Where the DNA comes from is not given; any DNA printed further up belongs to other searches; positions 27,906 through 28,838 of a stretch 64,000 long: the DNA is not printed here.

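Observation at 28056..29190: Orphan stand-alone C39 peptidase with two tiny ORFs and no ABC exporter: a possible non-canonical peptide-maturation module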

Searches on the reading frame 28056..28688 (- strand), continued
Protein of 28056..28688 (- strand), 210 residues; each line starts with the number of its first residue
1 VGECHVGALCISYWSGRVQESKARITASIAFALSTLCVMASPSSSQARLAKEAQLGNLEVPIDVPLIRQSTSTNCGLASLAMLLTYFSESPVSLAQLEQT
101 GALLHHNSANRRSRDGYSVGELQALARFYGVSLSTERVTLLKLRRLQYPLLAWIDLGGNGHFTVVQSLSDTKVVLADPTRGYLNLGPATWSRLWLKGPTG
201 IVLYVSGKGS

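Call 57: fold_search(model_id=the predicted structure, library=pdb)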
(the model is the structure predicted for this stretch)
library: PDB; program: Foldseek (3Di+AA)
matches with E <= 10: 1020; with E <= 0.001: 46
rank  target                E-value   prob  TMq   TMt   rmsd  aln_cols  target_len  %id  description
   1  6mpz_B                1.4e-08  1.00  0.62  0.83   2.2       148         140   26  Crystal structure of a double glycine motif protease from AMS/PCAT transporter in complex with the leader peptide (released 2019-02-06)
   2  6mpz_D                1.8e-08  1.00  0.62  0.83   2.8       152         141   24  Crystal structure of a double glycine motif protease from AMS/PCAT transporter in complex with the leader peptide (released 2019-02-06)
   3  6mpz_A                2.6e-08  1.00  0.60  0.80   2.9       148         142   26  Crystal structure of a double glycine motif protease from AMS/PCAT transporter in complex with the leader peptide (released 2019-02-06)
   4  7n87_MODEL_1_A        1.3e-07  1.00  0.54  0.67   3.6       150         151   21  Solution NMR structure of peptidase domain from Clostridium thermocellum PCAT1 (released 2021-12-29)
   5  5xe8_A                1.5e-07  1.00  0.60  0.83   2.4       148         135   18  Crystal Structure of the Peptidase Domain of Streptococcus mutans ComA (released 2017-06-28)
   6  7t54_A                1.6e-07  1.00  0.60  0.18   4.3       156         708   20  Cryo-EM structure of ATP-bound PCAT1 in the outward-facing conformation (released 2022-02-02)
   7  8vp5_A                2.4e-07  1.00  0.59  0.18   3.9       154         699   21  Cryo-EM structure of the ABC transporter PCAT1 bound with ADP and Substrate (released 2024-10-30)
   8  9azl_A                3.4e-07  1.00  0.61  0.17   2.7       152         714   21  Cryo-EM structure of the ABC transporter PCAT1 bound with MgADP class1 (released 2024-10-30)
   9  6v9z_A                3.4e-07  1.00  0.60  0.17   4.6       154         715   20  Cryo-EM structure of PCAT1 bound to its CtA peptide substrate (released 2020-01-22)
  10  5xe9_A                5.6e-07  1.00  0.60  0.83   2.3       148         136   17  Crystal Structure of the Complex of the Peptidase Domain of Streptococcus mutans ComA with a Small Molecule Inhibitor. (released 2017-06-28)
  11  3k8u                  6.7e-07  1.00  0.61  0.84   2.4       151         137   16  Crystal Structure of the Peptidase Domain of Streptococcus ComA, a Bi-functional ABC Transporter Involved in Quorum Sens (released 2010-02-23)
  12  8vp5_B                7.5e-07  1.00  0.61  0.18   3.6       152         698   21  Cryo-EM structure of the ABC transporter PCAT1 bound with ADP and Substrate (released 2024-10-30)
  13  8vp9_B                1.3e-06  1.00  0.56  0.18   3.5       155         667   22  Cryo-EM structure of the cysteine-free ABC transporter PCAT1 bound with ADP and Substrate (released 2024-10-30)
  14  7t55_A                1.5e-06  1.00  0.58  0.17   4.2       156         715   22  Cryo-EM structure of PCAT1 in the inward-facing wide conformation under ATP turnover condition (released 2022-02-02)
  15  8vpb_A                1.8e-06  1.00  0.53  0.16   3.4       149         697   19  Cryo-EM structure of the ABC transporter PCAT1 bound with MgADP_Class_2 (released 2024-10-30)
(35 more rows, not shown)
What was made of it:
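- Predicted fold superposes on the LahT150-leader complex 6MPZ (call 57).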
